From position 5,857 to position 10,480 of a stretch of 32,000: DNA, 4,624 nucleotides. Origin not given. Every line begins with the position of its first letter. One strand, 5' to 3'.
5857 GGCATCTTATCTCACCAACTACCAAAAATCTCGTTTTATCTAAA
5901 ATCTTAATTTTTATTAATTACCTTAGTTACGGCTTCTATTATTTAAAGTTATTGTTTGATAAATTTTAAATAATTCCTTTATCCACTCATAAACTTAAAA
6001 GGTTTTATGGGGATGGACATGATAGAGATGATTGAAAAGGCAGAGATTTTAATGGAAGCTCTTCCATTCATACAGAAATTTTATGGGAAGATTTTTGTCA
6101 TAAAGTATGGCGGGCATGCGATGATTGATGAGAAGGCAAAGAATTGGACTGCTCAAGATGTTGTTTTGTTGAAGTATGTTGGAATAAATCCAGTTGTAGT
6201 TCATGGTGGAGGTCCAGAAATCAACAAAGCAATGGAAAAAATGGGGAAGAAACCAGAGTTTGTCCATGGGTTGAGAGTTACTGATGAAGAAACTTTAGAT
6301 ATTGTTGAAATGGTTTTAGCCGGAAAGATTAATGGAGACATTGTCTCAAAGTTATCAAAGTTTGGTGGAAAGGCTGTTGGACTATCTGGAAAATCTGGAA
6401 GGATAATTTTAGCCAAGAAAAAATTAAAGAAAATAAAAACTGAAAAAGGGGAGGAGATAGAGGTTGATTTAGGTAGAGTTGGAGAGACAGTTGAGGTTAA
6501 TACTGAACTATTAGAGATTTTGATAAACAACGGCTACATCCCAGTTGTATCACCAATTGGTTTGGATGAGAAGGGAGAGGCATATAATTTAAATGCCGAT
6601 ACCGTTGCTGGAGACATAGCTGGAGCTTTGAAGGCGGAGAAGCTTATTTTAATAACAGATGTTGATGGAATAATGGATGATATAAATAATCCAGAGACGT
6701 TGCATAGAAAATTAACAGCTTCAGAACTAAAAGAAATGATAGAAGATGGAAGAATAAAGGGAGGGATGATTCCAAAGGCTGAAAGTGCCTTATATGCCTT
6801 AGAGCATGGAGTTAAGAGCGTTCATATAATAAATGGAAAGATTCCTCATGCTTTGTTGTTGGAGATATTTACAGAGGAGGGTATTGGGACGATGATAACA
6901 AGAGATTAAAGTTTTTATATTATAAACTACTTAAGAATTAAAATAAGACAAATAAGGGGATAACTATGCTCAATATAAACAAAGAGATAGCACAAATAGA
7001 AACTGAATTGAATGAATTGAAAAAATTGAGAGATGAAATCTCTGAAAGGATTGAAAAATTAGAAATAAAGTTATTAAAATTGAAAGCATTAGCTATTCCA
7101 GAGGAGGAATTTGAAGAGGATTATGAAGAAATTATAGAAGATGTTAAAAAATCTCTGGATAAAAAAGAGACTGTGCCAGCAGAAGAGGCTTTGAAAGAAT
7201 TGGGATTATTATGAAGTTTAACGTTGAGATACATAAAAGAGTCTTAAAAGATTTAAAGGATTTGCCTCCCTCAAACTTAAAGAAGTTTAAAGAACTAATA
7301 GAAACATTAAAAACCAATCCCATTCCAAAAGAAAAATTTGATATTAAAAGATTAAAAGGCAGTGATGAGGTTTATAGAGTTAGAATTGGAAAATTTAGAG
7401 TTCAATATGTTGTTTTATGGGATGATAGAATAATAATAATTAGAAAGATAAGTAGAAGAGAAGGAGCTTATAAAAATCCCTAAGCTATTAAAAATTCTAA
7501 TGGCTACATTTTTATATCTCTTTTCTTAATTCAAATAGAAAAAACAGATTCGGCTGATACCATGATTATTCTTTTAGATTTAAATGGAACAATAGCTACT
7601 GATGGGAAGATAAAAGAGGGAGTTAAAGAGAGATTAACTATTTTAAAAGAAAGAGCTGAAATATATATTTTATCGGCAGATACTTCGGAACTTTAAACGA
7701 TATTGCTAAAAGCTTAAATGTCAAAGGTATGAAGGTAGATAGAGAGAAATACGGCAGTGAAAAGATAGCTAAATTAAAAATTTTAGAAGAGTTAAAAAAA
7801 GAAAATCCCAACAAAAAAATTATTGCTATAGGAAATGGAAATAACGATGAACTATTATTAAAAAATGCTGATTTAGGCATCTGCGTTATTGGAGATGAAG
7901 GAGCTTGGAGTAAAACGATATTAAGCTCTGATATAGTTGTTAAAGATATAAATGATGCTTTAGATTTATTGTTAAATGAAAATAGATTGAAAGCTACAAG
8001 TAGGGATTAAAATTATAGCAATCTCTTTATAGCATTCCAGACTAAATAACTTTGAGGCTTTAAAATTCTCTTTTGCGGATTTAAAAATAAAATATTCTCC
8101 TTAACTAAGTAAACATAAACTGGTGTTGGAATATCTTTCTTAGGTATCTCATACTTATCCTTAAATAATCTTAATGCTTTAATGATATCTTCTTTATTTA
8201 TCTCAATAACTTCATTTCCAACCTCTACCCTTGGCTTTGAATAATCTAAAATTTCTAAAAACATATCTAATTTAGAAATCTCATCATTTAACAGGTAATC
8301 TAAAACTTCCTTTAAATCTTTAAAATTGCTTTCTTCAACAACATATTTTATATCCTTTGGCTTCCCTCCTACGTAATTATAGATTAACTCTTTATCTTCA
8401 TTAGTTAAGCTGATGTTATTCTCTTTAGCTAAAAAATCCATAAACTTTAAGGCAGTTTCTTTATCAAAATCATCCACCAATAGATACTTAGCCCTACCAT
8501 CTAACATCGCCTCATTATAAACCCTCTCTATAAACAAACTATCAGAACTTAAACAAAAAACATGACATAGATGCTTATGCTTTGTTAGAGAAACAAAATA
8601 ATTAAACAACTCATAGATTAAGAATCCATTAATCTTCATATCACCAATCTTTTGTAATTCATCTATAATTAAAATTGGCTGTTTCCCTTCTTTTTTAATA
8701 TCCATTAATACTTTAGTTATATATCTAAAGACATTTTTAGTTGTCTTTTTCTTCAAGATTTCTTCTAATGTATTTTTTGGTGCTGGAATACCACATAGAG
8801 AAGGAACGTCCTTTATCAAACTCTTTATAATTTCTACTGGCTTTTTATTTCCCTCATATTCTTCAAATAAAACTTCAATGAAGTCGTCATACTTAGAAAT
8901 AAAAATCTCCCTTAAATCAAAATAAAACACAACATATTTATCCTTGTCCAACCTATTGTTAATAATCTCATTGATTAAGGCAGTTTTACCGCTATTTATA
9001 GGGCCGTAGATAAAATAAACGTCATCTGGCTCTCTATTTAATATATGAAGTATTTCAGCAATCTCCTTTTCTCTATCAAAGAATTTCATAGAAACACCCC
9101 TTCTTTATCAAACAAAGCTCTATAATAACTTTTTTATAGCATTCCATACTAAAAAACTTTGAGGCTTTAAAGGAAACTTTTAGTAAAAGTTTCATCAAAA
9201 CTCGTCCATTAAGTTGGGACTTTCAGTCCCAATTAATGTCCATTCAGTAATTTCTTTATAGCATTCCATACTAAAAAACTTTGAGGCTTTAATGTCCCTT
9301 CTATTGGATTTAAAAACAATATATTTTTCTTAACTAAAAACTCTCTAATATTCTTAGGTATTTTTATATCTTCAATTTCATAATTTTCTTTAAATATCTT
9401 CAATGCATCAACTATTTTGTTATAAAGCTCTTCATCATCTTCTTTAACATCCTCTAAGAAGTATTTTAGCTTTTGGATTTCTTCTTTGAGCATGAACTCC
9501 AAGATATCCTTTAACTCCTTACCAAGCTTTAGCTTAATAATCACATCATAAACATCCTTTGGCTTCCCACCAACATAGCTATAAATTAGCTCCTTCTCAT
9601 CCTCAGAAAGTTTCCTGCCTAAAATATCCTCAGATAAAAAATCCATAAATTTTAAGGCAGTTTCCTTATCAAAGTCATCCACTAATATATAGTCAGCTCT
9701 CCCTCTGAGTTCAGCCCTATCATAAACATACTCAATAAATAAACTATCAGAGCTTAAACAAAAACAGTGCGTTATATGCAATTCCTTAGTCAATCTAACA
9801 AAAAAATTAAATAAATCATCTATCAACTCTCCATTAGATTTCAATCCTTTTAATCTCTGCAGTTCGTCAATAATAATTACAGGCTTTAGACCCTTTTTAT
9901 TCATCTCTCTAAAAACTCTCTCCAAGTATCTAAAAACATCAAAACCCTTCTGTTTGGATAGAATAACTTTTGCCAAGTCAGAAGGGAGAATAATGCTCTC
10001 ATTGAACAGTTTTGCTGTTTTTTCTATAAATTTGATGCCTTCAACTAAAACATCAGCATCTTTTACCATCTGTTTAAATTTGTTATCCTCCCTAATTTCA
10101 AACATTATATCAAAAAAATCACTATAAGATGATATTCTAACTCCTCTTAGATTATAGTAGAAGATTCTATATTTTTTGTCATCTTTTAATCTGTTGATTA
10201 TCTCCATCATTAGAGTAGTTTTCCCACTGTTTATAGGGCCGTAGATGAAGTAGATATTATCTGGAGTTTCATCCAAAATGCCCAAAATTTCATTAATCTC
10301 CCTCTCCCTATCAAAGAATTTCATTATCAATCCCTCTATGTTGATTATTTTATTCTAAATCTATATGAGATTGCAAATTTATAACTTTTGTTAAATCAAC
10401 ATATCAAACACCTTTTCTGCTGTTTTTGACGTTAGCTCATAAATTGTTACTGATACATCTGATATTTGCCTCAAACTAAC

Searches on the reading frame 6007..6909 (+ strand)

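Call 86: search_protein_families(library=pfam, proteins=[window:6007-6909:+], max_evalue=0.001)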
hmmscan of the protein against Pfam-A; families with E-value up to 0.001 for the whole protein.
window:6007-6909:+ (300 aa): 1 family
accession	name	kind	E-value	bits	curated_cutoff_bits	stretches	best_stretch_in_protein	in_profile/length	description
PF00696.33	AA_kinase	-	1.7e-51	175.6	24.9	1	28-276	1-234/234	Amino acid kinase family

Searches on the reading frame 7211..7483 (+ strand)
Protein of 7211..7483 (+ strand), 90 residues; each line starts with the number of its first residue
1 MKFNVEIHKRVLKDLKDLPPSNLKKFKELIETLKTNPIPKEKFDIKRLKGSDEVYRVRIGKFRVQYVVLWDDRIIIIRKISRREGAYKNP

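Call 86: search_protein_families(library=pfam, proteins=[window:7211-7483:+], max_evalue=0.001)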
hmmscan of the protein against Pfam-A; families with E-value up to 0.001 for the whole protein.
window:7211-7483:+ (90 aa): 1 family
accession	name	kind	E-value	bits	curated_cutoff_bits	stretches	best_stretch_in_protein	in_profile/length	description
PF05016.21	ParE_toxin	-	4.6e-09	37.2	23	1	5-84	1-86/89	ParE toxin of type II toxin-antitoxin system, parDE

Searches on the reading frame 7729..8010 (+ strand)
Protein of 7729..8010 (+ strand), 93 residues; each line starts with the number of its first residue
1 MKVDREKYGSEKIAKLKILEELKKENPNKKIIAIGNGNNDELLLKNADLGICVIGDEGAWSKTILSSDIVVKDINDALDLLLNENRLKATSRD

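Call 86: search_protein_families(library=pfam, proteins=[window:7729-8010:+], max_evalue=0.001)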
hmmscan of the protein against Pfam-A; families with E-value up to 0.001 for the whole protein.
window:7729-8010:+ (93 aa): 1 family
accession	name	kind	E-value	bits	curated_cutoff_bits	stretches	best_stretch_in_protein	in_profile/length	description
PF08282.18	Hydrolase_3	-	0.00071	19.8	20.9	1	13-53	186-228/255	haloacid dehalogenase-like hydrolase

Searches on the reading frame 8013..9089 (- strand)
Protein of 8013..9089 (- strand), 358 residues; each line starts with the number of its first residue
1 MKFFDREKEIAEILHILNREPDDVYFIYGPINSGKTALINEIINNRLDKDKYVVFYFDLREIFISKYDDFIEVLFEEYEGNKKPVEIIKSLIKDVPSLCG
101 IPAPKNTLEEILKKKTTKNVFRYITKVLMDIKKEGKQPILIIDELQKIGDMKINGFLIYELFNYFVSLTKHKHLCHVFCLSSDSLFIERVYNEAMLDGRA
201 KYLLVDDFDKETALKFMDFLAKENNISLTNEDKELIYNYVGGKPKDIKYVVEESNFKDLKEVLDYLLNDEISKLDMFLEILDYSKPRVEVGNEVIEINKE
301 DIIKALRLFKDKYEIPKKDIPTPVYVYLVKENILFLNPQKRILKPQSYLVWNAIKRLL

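Call 3: search_protein_families(library=pfam, proteins=[window:8013-9089:-], max_evalue=0.1)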
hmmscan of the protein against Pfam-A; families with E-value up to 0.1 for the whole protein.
window:8013-9089:- (358 aa): 14 families
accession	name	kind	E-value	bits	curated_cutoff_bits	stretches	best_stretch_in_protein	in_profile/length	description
PF01637.24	ATPase_2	-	2.1e-78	263.7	33.2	1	3-250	1-225/225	ATPase domain predominantly from Archaea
PF21690.3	MJ1010-like_2nd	-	7.2e-37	126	27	1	260-358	1-91/91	Uncharacterized ATP-binding protein MJ1010-like, C-terminal domain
PF13401.12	AAA_22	-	2.9e-08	34.5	27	1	23-179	6-121/130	AAA domain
PF13173.12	AAA_14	-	4.7e-08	33.5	27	2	23-82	3-62/129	AAA domain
PF13191.12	AAA_16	-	6.8e-08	33.6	32.6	1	2-151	1-147/167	AAA ATPase domain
PF10443.15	RNA12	-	2.6e-06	26.9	27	1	132-306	144-306/429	RNA12 protein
PF00004.35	AAA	-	0.00013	22.9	21.2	1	26-152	2-73/131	ATPase family associated with various cellular activities (AAA)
PF24883.2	NPHP3_N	-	0.0006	20.5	24.8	1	20-181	20-163/164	Nephrocystin 3, N-terminal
PF25201.1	nSTAND6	-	0.0023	18.4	27.7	0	4-51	2-47/148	Novel STAND NTPase 6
PF11116.13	DUF2624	-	0.017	16.4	24.7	0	220-264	23-68/83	Protein of unknown function (DUF2624)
PF02492.25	cobW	-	0.02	14.9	20.7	1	24-55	2-33/180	CobW/HypB/UreG, nucleotide-binding domain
PF00931.28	NB-ARC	-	0.021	14.5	23.5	0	7-46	2-43/248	NB-ARC domain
PF19995.5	iSTAND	-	0.033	15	24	0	5-53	5-66/163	inactive STAND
PF00910.28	RNA_helicase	-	0.083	13.8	21.5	0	26-90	2-70/105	RNA helicase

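Call 4: search_protein_families(library=ncbifam, proteins=[window:8013-9089:-], max_evalue=0.1)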
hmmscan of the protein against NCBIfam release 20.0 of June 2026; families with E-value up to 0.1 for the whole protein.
window:8013-9089:- (358 aa): 5 families
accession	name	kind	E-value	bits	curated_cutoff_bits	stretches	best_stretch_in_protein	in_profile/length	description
TIGR03015.1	pepcterm_ATPase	hypoth_equivalog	0.00021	20.8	324.5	1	115-251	102-239/269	XrtA/PEP-CTERM system-associated ATPase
TIGR02928.1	TIGR02928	subfamily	0.0087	15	181.3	0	5-45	19-63/366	orc1/cdc6 family replication initiation protein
NF003299.0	PRK04296.1-4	equivalog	0.013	15.3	284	0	24-55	4-35/191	thymidine kinase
TIGR00176.1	mobB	equivalog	0.046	13.8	76.2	0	26-49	3-26/155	molybdopterin-guanine dinucleotide biosynthesis protein B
TIGR03420.1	DnaA_homol_Hda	equivalog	0.053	13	194.8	0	11-62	27-77/226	DnaA regulatory inactivator Hda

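Call 5: search_protein_families(library=padloc, proteins=[window:8013-9089:-], max_evalue=0.1)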
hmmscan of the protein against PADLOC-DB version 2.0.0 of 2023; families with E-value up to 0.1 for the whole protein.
window:8013-9089:- (358 aa): 3 families
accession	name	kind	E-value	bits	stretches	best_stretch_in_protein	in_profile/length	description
PDLC04984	PDC-S27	-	3e-08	31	2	114-256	82-220/474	-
PDLC04140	mad8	-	0.00012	19.8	1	24-147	29-202/314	mads_8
PDLC04791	PDC-S01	-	0.0032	14.2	1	8-199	5-136/395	-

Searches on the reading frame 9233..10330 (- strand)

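Call 3: search_protein_families(library=pfam, proteins=[window:9233-10330:-], max_evalue=0.1)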
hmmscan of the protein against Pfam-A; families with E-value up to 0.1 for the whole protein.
window:9233-10330:- (365 aa): 20 families
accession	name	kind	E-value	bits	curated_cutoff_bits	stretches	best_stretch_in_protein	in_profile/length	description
PF01637.24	ATPase_2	-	1.2e-71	241.6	33.2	1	5-263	1-225/225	ATPase domain predominantly from Archaea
PF21690.3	MJ1010-like_2nd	-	2.5e-38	130.7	27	1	274-362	1-91/91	Uncharacterized ATP-binding protein MJ1010-like, C-terminal domain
PF13173.12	AAA_14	-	7.3e-08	32.9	27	1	25-78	3-56/129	AAA domain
PF13401.12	AAA_22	-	7.6e-08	33.2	27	1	24-182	5-109/130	AAA domain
PF13191.12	AAA_16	-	2.1e-07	32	32.6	1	4-161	1-145/167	AAA ATPase domain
PF00004.35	AAA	-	3.6e-05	24.6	21.2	1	28-183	2-98/131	ATPase family associated with various cellular activities (AAA)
PF10443.15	RNA12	-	0.00014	21.3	27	0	240-322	255-336/429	RNA12 protein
PF00265.24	TK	-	0.0014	19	20.6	1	25-58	2-35/176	Thymidine kinase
PF00308.24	Bac_DnaA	-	0.0015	19.2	23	1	25-109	35-116/162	Bacterial DnaA ATPAse domain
PF25199.1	nSTAND_NTPase5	-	0.0016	18.7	34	1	20-60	37-77/145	Novel STAND NTPase 5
PF24883.2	NPHP3_N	-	0.0028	18.3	24.8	1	22-59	20-57/164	Nephrocystin 3, N-terminal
PF00931.28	NB-ARC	-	0.0031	17.2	23.5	1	9-54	2-49/248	NB-ARC domain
PF07693.20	KAP_NTPase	-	0.0091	15.7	20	1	34-162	30-165/293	KAP family P-loop domain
PF00910.28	RNA_helicase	-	0.014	16.3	21.5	1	28-110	2-89/105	RNA helicase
PF20720.3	nSTAND3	-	0.019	15.1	27.2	1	16-59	11-51/155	Novel STAND NTPase 3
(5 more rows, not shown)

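Call 4: search_protein_families(library=ncbifam, proteins=[window:9233-10330:-], max_evalue=0.1)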
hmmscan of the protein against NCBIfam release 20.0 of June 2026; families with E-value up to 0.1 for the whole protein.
window:9233-10330:- (365 aa): 7 families
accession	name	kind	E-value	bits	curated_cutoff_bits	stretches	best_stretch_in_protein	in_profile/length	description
TIGR02928.1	TIGR02928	subfamily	2e-05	23.6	181.3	1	5-55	17-71/366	orc1/cdc6 family replication initiation protein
TIGR03015.1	pepcterm_ATPase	hypoth_equivalog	0.0002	20.9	324.5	0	129-161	104-136/269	XrtA/PEP-CTERM system-associated ATPase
TIGR00362.1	DnaA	equivalog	0.0017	17.5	343.9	1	25-107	138-217/437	chromosomal replication initiator protein DnaA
NF003056.0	PRK03975.1-4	equivalog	0.003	17.4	115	1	119-191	63-137/145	putative transcriptional regulator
TIGR00176.1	mobB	equivalog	0.0062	16.6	76.2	1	28-50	3-25/155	molybdopterin-guanine dinucleotide biosynthesis protein B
NF041000.1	ATPase_ComGA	equivalog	0.0064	15.5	300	1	25-56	129-160/267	competence type IV pilus ATPase ComGA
NF008105.0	PRK10851.1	equivalog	0.045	12.4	502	0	2-57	8-60/362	sulfate/thiosulfate ABC transporter ATP-binding protein CysA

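Call 5: search_protein_families(library=padloc, proteins=[window:9233-10330:-], max_evalue=0.1)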
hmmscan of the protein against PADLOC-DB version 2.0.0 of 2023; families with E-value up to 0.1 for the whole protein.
window:9233-10330:- (365 aa): 2 families
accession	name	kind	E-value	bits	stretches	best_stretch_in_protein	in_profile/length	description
PDLC04140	mad8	-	1.2e-05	23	1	23-166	26-209/314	mads_8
PDLC03202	Helicase_II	-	0.016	11.6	1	23-59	40-75/621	Type II helicase domain protein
